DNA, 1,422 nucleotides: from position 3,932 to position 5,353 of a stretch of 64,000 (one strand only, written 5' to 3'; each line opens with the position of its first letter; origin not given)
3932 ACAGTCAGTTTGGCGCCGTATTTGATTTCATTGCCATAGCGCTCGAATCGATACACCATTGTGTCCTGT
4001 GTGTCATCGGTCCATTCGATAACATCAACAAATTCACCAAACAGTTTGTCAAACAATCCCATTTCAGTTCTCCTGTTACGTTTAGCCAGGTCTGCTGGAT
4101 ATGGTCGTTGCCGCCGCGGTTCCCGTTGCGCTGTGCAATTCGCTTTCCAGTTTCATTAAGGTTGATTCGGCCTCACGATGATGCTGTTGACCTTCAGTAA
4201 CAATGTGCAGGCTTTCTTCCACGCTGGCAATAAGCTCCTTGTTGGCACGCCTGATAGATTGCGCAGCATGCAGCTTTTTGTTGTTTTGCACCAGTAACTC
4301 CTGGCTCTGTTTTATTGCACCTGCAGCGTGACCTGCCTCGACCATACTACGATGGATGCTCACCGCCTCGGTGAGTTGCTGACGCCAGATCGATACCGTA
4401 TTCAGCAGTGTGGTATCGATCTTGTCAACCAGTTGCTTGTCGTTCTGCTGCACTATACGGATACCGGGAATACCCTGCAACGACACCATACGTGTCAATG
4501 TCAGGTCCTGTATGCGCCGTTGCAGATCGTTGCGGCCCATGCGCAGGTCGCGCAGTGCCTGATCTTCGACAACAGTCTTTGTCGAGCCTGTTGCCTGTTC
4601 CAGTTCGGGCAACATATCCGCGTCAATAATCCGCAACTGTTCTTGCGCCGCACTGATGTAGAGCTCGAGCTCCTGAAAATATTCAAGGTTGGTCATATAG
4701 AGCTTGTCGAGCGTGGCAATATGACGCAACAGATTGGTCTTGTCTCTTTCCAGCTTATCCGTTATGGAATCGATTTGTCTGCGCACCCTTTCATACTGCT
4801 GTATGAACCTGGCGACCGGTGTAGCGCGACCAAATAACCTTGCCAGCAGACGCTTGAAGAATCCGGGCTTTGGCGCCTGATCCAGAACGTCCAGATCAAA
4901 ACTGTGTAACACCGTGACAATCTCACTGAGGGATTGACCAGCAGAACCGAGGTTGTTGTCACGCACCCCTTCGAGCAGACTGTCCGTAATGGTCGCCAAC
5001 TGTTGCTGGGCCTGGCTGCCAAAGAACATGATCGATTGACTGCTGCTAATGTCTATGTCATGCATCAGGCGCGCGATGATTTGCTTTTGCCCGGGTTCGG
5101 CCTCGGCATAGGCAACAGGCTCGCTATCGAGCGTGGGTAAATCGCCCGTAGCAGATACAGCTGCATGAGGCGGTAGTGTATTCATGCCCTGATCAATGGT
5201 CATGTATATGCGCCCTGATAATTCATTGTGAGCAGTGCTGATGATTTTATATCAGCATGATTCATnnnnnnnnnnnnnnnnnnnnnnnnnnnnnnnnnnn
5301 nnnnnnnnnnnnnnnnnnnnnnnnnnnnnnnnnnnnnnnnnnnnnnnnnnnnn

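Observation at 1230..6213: Six-gene membrane stress cassette splitting the normally adjacent mnmG-rsmG pair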

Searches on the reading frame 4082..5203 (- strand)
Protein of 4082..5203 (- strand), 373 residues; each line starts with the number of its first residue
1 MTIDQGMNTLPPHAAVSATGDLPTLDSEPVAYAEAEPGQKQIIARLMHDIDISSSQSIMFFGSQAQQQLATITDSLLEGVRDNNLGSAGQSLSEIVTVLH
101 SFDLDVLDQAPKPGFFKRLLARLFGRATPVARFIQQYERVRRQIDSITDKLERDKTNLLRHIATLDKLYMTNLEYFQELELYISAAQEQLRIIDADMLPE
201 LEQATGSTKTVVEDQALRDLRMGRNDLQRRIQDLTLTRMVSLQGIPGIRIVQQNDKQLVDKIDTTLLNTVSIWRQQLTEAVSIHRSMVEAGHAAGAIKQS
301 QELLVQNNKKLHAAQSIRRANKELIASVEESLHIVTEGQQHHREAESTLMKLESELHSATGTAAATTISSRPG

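Call 3: search_protein_families(library=pfam, proteins=[window:4082-5203:-], max_evalue=0.01)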
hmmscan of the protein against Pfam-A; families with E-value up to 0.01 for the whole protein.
window:4082-5203:- (373 aa): 1 family
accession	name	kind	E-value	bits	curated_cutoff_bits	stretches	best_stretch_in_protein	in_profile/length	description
PF05816.16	TelA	-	3.2e-71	240.6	30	1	45-357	3-327/332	Toxic anion resistance protein (TelA)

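Call 4: search_protein_families(library=ncbifam, proteins=[window:4082-5203:-], max_evalue=0.01)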
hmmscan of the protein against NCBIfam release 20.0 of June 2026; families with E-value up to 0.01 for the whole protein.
window:4082-5203:- (373 aa): 0 families

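Call 6: search_protein_families(library=padloc, proteins=[window:4082-5203:-], max_evalue=0.01)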
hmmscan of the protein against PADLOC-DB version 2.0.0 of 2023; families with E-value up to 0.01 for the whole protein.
window:4082-5203:- (373 aa): 0 families

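Call 40: search_solved_structures(query=window:4082-5203:-, max_evalue=1)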
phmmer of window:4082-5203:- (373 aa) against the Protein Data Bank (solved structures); distinct sequences matched with E-value up to 1: 2.
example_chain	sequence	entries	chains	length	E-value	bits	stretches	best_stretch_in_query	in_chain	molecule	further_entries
5i4z_A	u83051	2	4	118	0.032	16.9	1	47-154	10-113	Myc proto-oncogene protein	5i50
4eah_A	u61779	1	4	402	0.092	15.3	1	70-148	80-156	Formin-like protein 3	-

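Call 42: find_homologous_proteins(query=window:4082-5203:-)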
Query window:4082-5203:- (373 aa): 107 proteins with E <= 0.001 among 6622 candidates.
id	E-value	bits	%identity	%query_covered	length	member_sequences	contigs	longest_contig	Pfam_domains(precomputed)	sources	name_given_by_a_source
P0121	3.3e-233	791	100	100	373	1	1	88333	PF05816.17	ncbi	-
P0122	2.7e-111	390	53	100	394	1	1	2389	PF05816.17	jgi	jgi:uncharacterized protein YaaN involved in tellurite resistance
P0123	4.7e-111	389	53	100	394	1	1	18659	PF05816.17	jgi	jgi:uncharacterized protein YaaN involved in tellurite resistance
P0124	9.4e-111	388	53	100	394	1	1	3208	PF05816.17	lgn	-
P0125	3.4e-106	373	52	94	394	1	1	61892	PF05816.17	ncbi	-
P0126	2.6e-97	344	51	91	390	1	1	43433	PF05816.17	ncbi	-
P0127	2.8e-97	344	51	92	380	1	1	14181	PF05816.17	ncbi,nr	ncbi:MAG: toxic anion resistance protein [Gammaproteobacteria bacterium]|nr:toxic anion resistance p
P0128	2.4e-96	341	51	90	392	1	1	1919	PF05816.17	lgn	-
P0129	2.7e-96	341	51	90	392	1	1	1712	PF05816.17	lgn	-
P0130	2.7e-96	341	51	90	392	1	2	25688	PF05816.17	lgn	-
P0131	6.3e-96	340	50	90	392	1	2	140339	PF05816.17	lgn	-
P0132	6.3e-96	340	50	90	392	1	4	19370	PF05816.17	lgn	-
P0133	2.6e-94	334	50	91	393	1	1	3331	PF05816.17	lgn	-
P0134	4.2e-93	330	49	92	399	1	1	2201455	PF05816.17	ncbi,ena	-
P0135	1.3e-92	329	49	92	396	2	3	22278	PF05816.17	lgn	-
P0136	2.9e-89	318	46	92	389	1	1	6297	PF05816.17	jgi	jgi:uncharacterized protein YaaN involved in tellurite resistance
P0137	4.8e-88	314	46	92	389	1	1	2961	PF05816.17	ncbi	-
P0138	1.5e-87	312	46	96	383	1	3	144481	PF05816.17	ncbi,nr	ncbi:MAG: toxic anion resistance protein [Gammaproteobacteria bacterium]|nr:toxic anion resistance p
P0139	3.1e-87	311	46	97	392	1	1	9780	PF07889.18,PF05816.17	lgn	-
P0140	4.2e-87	311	47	92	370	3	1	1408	PF05816.17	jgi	jgi:uncharacterized protein YaaN involved in tellurite resistance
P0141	6.8e-87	310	45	93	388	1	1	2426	PF05816.17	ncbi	-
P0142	1.4e-85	306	46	92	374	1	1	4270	PF05816.17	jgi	-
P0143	1.7e-85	305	46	95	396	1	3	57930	PF05816.17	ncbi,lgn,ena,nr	ncbi:MAG: toxic anion resistance protein [Gammaproteobacteria bacterium]|nr:toxic anion resistance p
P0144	2.9e-85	305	46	92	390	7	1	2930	PF05816.17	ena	-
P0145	3.1e-85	305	47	90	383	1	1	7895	PF05816.17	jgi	jgi:uncharacterized protein YaaN involved in tellurite resistance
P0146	4.1e-85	304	48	93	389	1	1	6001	PF05816.17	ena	-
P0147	7.0e-85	303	46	92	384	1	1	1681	PF05816.17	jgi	-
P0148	8.5e-85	303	44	96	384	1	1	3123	PF07889.18,PF05816.17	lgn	-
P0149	1.8e-84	302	46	92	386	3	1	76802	PF05816.17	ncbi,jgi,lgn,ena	-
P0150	1.9e-84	302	46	92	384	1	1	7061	PF05816.17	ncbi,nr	ncbi:MAG: toxic anion resistance protein [Methylococcaceae bacterium]|nr:toxic anion resistance prot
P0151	3.7e-84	301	45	95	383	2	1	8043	PF05816.17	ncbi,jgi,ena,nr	ncbi:MAG: toxic anion resistance protein [Gammaproteobacteria bacterium]|nr:toxic anion resistance p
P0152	6.1e-84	300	46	94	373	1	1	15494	PF05816.17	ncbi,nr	ncbi:MAG: toxic anion resistance protein [Gammaproteobacteria bacterium]|nr:toxic anion resistance p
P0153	1.5e-83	299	46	90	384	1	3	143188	PF05816.17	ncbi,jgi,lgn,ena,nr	ncbi:MAG: toxic anion resistance protein [Gammaproteobacteria bacterium]|nr:toxic anion resistance p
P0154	1.6e-83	299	48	88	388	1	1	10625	PF05816.17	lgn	-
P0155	1.6e-83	299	45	94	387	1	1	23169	PF05816.17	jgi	jgi:uncharacterized protein YaaN involved in tellurite resistance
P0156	2.8e-83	298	44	99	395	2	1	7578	PF05816.17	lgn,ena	-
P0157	4.6e-83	297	47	89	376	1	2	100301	PF07889.18,PF05816.17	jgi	jgi:uncharacterized protein YaaN involved in tellurite resistance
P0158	5.2e-83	297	45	96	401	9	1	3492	PF05816.17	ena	-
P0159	1.6e-82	296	46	90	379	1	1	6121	PF05816.17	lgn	-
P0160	1.7e-82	296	45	92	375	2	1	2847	PF05816.17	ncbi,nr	ncbi:MAG TPA: toxic anion resistance protein, partial [Crenotrichaceae bacterium]|nr:toxic anion res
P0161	1.9e-82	295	44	92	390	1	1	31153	PF05816.17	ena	-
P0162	2.1e-82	295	45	92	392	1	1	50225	PF05816.17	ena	-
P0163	2.5e-82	295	43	95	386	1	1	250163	PF05816.17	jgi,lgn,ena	-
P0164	2.6e-82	295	46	92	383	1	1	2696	PF05816.17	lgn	-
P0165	2.7e-82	295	45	93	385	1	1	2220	PF05816.17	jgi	jgi:uncharacterized protein YaaN involved in tellurite resistance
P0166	3.1e-82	295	45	94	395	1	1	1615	PF05816.17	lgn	-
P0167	6.3e-82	294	43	94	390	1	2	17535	PF05816.17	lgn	-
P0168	1.1e-81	293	45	90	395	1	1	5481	PF05816.17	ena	-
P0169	1.6e-81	292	44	94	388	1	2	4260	PF05816.17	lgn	-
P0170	1.8e-81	292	47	90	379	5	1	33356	PF05816.17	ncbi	-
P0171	1.9e-81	292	46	92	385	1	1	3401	PF05816.17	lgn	-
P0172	1.9e-81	292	45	92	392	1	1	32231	PF05816.17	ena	-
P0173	3.6e-81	291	44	92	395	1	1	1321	PF05816.17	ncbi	-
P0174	3.9e-81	291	45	94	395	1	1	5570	PF05816.17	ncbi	-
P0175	4.1e-81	291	45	94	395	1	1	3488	PF05816.17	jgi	jgi:uncharacterized protein YaaN involved in tellurite resistance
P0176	4.2e-81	291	44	90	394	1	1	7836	PF05816.17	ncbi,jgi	-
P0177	4.3e-81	291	45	94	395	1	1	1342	PF05816.17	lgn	-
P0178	4.5e-81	291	45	94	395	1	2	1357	PF05816.17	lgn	-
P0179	5.0e-81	291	45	94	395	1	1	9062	PF05816.17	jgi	jgi:uncharacterized protein YaaN involved in tellurite resistance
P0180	5.2e-81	291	45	94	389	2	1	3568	PF05816.17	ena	-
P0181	6.0e-81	290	45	92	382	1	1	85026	PF05816.17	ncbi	-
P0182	1.1e-80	290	45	92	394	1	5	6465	PF05816.17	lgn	-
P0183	1.4e-80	289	45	97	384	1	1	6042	PF05816.17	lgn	-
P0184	1.6e-80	289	43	92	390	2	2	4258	PF05816.17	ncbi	-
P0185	1.8e-80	289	43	93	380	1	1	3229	PF05816.17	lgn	-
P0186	1.9e-80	289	45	95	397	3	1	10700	PF05816.17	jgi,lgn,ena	-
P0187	2.7e-80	288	45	92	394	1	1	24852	PF05816.17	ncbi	-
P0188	1.2e-79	286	44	90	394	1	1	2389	PF05816.17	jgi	jgi:uncharacterized protein YaaN involved in tellurite resistance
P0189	1.2e-79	286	44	90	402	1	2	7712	PF05816.17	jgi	jgi:uncharacterized protein YaaN involved in tellurite resistance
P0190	1.9e-79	285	45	91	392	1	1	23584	PF05816.17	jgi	-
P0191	2.3e-79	285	44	95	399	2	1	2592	PF05816.17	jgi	-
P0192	2.8e-79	285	46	92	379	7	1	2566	PF05816.17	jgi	-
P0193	7.1e-79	284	45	88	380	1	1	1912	PF05816.17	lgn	-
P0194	1.0e-78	283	42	95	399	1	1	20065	PF05816.17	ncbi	ncbi:MAG: toxic anion resistance protein [Leucothrix sp.]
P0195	1.6e-78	282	44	90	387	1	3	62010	PF05816.17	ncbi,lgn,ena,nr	ncbi:MAG: toxic anion resistance protein [Cocleimonas sp.]|nr:toxic anion resistance protein [Coclei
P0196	2.8e-78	282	44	94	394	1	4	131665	PF05816.17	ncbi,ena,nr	ncbi:MAG: toxic anion resistance protein [Cocleimonas sp.]|nr:toxic anion resistance protein [Coclei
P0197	3.0e-78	282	45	93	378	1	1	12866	PF05816.17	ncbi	-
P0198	2.0e-77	279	42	92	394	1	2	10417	PF05816.17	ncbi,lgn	-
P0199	2.5e-77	279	43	90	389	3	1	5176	PF05816.17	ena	-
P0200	2.5e-77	279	44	94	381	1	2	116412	PF05816.17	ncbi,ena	-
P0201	2.1e-75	272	45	88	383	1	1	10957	PF05816.17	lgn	-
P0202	4.4e-75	271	41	98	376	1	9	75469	PF05816.17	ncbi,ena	-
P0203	8.6e-75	270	41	98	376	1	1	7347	PF05816.17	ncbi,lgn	-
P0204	1.1e-73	267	42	97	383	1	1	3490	PF05816.17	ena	-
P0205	1.5e-72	263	51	72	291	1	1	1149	PF05816.17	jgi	-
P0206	5.4e-72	261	43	84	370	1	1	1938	PF05816.17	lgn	-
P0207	4.1e-71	258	43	86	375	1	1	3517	PF05816.17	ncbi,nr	ncbi:MAG: toxic anion resistance protein [Deltaproteobacteria bacterium]|nr:toxic anion resistance p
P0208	6.4e-71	257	43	86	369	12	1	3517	PF05816.17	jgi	-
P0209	3.0e-70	255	42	93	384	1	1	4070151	PF05816.17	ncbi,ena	-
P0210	1.0e-65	240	42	84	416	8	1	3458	PF05816.17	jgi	jgi:uncharacterized protein YaaN involved in tellurite resistance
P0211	1.5e-65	240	42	84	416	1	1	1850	PF05816.17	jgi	jgi:uncharacterized protein YaaN involved in tellurite resistance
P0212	3.3e-63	232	40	86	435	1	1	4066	PF05816.17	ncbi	ncbi:MAG: toxic anion resistance protein [Pseudomonadota bacterium]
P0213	1.0e-55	208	35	87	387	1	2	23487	PF05816.17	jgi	jgi:uncharacterized protein YaaN involved in tellurite resistance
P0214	1.3e-52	197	46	58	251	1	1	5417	PF05816.17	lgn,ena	-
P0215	2.3e-49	187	36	78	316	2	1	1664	PF05816.17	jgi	jgi:uncharacterized protein YaaN involved in tellurite resistance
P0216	4.1e-47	179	49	50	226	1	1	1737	PF05816.17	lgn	-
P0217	5.2e-31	126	31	78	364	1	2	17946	PF05816.17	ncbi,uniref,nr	ncbi:toxic anion resistance protein [Rhodopseudomonas palustris]|uniref:Toxic anion resistance prote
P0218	1.2e-12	66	23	96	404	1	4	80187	PF05816.17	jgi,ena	-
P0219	1.1e-5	43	23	99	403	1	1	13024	PF05816.17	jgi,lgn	-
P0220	3.2e-5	42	27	78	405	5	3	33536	PF05816.17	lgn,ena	-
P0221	3.3e-5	42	25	69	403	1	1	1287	PF05816.17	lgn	-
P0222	9.6e-5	40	27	78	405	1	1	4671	PF05816.17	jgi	-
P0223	1.1e-4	40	27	54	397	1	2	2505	PF05816.17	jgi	jgi:uncharacterized protein YaaN involved in tellurite resistance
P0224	1.2e-4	40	24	91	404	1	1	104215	PF05816.17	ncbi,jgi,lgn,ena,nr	ncbi:MAG: toxic anion resistance protein [Gammaproteobacteria bacterium]|nr:toxic anion resistance p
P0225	1.4e-4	39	24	62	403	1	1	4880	PF05816.17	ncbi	-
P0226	4.9e-4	38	24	80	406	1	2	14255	PF05816.17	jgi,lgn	-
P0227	6.6e-4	37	24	69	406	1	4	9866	PF05816.17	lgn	-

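Call 55: predict_structure(alignment_id=A2)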
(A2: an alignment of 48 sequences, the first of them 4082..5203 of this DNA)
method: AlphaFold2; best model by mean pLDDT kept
length: 373 residues; sequences in the alignment: 48
mean_pLDDT: 85.9   pTM: 0.78
mean pLDDT of the five models: 85.9, 84.2, 79.0, 78.5, 78.1
residues with pLDDT >= 90: 232; 70-90: 94; 50-70: 28; < 50: 19
segments of 3 or more residues with pLDDT < 50: 1-3, 5-19
pLDDT, mean of each block of 10 residues (from residue 1): 44 43 77 97 98 95 93 89 86 94 80 72 75 89 95 95 93 94 98 98 92 95 97 94 91 94 93 89 81 57 75 87 93 94 92 88 68 53
secondary structure, 60 per line:
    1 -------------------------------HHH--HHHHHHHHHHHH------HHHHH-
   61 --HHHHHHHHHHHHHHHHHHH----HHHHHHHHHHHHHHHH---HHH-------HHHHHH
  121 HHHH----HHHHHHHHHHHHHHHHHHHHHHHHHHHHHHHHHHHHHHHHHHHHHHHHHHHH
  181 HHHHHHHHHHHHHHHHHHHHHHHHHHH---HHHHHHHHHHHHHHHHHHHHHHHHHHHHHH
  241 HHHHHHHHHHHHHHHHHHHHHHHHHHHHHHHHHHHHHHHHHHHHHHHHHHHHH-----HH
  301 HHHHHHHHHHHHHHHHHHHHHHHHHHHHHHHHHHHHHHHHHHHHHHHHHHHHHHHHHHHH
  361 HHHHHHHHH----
elements in order: H37-48 H55-59 H63-81 H86-101 H115-124 H129-207 H211-293 H299-369

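Call 60: fold_search(model_id=the predicted structure, library=pdb)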
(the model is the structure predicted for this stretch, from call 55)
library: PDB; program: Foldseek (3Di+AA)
matches with E <= 10: 805; with E <= 0.001: 0
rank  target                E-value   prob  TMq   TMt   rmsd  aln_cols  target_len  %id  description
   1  3o1i_A                2.6e-02  0.54  0.14  0.18  38.3       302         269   12  Crystal Structure of the TorS sensor domain - TorT complex in the absence of ligand (released 2011-12-21)
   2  3o1i_B                3.1e-02  0.69  0.16  0.21  38.4       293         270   13  Crystal Structure of the TorS sensor domain - TorT complex in the absence of ligand (released 2011-12-21)
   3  8w20_A                6.1e-02  0.72  0.24  0.14  62.7       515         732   11  Umb1 umbrella toxin particle (released 2024-04-17)
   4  6ek4_C                6.4e-02  0.75  0.22  0.24  17.3       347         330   16  PaxB from Photorhabdus luminescens (released 2018-05-16)
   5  9a69_B                6.6e-02  0.89  0.29  0.19  62.3       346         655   13  Integrative model of MCPB-MCPC by crosslinking MS and deep learning (released 2024-09-18)
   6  5h3d_A                7.6e-02  0.94  0.25  0.26  10.0       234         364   13  Helical structure of membrane tubules decorated by ACAP1 (BARPH doamin) protein by cryo-electron microscopy and MD sim (released 2019-01-16)
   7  3o1h_A                7.6e-02  0.63  0.17  0.23  38.8       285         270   14  Crystal Structure of the TorS sensor domain - TorT complex in the presence of TMAO (released 2011-12-21)
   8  7p5m_A                7.6e-02  0.63  0.22  0.21  29.6       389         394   10  Cryo-EM structure of human TTYH2 in lipid nanodiscs (released 2021-08-11)
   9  2wcd_A                7.6e-02  0.44  0.16  0.19  18.1       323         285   11  Crystal structure of the assembled cytolysin A pore (released 2009-05-05)
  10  7sqc_1K               7.9e-02  0.66  0.19  0.21  35.3       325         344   11  Ciliary C1 central pair apparatus isolated from Chlamydomonas reinhardtii (released 2022-04-13)
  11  3o1j_A                8.7e-02  0.41  0.16  0.20  40.4       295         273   14  Crystal Structure of the TorS sensor domain - TorT complex in the absence of isopropanol (released 2011-12-21)
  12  7n6g_3M               1.1e-01  0.89  0.29  0.28  34.0       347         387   10  C1 of central pair (released 2022-05-18)
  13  7n6g_3N               1.1e-01  0.89  0.29  0.28  31.7       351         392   10  C1 of central pair (released 2022-05-18)
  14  7n6g_3W               1.2e-01  0.38  0.19  0.18  44.3       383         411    9  C1 of central pair (released 2022-05-18)
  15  6grj_E                1.2e-01  0.54  0.22  0.24  29.8       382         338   10  Structure of the AhlB pore of the tripartite alpha-pore forming toxin, AHL, from Aeromonas hydrophila. (released 2019-07-03)
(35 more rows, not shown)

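Call 67: search_dna_similar(query=window:4082-5203:-, collection=plasmids, mode=protein, max_rows=25)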
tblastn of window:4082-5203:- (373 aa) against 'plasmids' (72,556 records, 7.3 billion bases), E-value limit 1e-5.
Records with a match: 408; places in all: 410; records where one place covers at least 80% of the query: 369.
Best place of each record, by identity: <60% 408.
By first word of the organism name: Enterobacter 182; Salmonella 36; Escherichia 33; Klebsiella 23; Citrobacter 22; Pseudomonas 20; Providencia 20; Clostridium 9; uncultured 9; Leclercia 7; and 25 more.
By predicted mobility (MOB-suite, as given by PLSDB): conjugative 357; non-mobilizable 44; mobilizable 7.
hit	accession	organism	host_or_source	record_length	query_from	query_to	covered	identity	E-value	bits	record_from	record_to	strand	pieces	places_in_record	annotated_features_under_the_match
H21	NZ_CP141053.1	Paracoccus denitrificans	-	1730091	11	357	93%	40.6%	1e-68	241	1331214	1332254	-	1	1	none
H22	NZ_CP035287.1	Paracoccus versutus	whole organism,soil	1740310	11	357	93%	40.4%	1e-69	244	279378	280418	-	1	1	none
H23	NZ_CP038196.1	Paracoccus versutus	single cell,soil adjacent to the roots ...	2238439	11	357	93%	40.4%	1e-69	244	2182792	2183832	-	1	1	none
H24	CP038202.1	Paracoccus ferrooxidans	single cell,bioreactor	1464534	11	357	93%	40.4%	1e-69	244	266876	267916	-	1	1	toxic anion resistance protein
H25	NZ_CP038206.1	Paracoccus pantotrophus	single cell,soil associated with ...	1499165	28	357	88%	41.3%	3e-70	246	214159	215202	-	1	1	none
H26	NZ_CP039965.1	Pseudorhodobacter turbinis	single bacterial isolate,Turban shell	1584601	43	357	84%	39.3%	8e-63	224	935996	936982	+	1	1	record has no annotation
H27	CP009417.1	Jeotgalibacillus malaysiensis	-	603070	14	356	92%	31.3%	1e-46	177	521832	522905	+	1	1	toxic anion resistance family protein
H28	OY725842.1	Subdoligranulum variabile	-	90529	9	358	94%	30.2%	8e-44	169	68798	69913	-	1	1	record has no annotation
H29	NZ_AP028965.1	Bacillus subtilis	soil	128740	10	356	93%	29.7%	7e-37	149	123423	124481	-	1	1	yaaN: toxic anion resistance protein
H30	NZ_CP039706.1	Clostridium butyricum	Homo sapiens,isolation from The first ...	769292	37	356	86%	30.7%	5e-40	158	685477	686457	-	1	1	toxic anion resistance protein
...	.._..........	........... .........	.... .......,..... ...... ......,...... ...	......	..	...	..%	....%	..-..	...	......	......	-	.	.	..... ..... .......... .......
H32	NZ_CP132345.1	Clostridium butyricum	Homo sapiens,Faeces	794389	37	356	86%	30.7%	5e-40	158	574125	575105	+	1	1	toxic anion resistance protein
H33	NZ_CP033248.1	Clostridium butyricum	environment swab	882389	37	356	86%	30.7%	5e-40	158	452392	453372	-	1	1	toxic anion resistance protein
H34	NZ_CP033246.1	Clostridium butyricum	Homo sapiens,stool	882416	37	356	86%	30.7%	5e-40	158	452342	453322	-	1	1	toxic anion resistance protein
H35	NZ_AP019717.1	Clostridium butyricum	-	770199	37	356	86%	30.7%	5e-40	158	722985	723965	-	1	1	toxic anion resistance protein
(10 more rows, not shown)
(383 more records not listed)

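Call 78: get_annotated_region(hit=H29, flank=2500)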
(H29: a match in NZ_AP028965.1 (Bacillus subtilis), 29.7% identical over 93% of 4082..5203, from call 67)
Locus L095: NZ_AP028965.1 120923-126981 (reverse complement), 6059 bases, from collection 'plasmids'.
description: Bacillus subtilis strain NA05 = NBRC 116153 plasmid pBSUNA05-1, complete sequence
organism: Bacillus subtilis (NCBI taxid 1423)
taxonomy: Bacteria; Bacillota; Bacilli; Bacillales; Bacillaceae; Bacillus; Bacillus subtilis
host: -; source: soil; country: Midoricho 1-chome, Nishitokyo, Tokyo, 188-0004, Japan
typing (MOB-suite, as given by PLSDB): non-mobilizable
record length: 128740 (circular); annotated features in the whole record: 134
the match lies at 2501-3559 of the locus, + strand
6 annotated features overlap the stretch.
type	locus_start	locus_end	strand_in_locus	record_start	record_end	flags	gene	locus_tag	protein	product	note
CDS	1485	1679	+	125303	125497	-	csfB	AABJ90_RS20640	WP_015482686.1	anti-sigma-G factor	-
CDS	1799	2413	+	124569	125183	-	xpaC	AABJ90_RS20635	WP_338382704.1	5-bromo-4-chloroindolyl phosphate hydrolysis family protein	-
CDS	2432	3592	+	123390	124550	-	yaaN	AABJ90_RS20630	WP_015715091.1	toxic anion resistance protein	-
CDS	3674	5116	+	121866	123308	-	yaaO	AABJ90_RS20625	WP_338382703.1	aminotransferase class I/II-fold pyridoxal phosphate-dependent enzyme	-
CDS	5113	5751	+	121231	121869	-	tmk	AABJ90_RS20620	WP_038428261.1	dTMP kinase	GO:0015949 - nucleobase-containing small molecule interconversion [Evidence IEA]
CDS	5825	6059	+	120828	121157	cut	darA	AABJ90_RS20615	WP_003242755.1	cyclic di-AMP receptor DarA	-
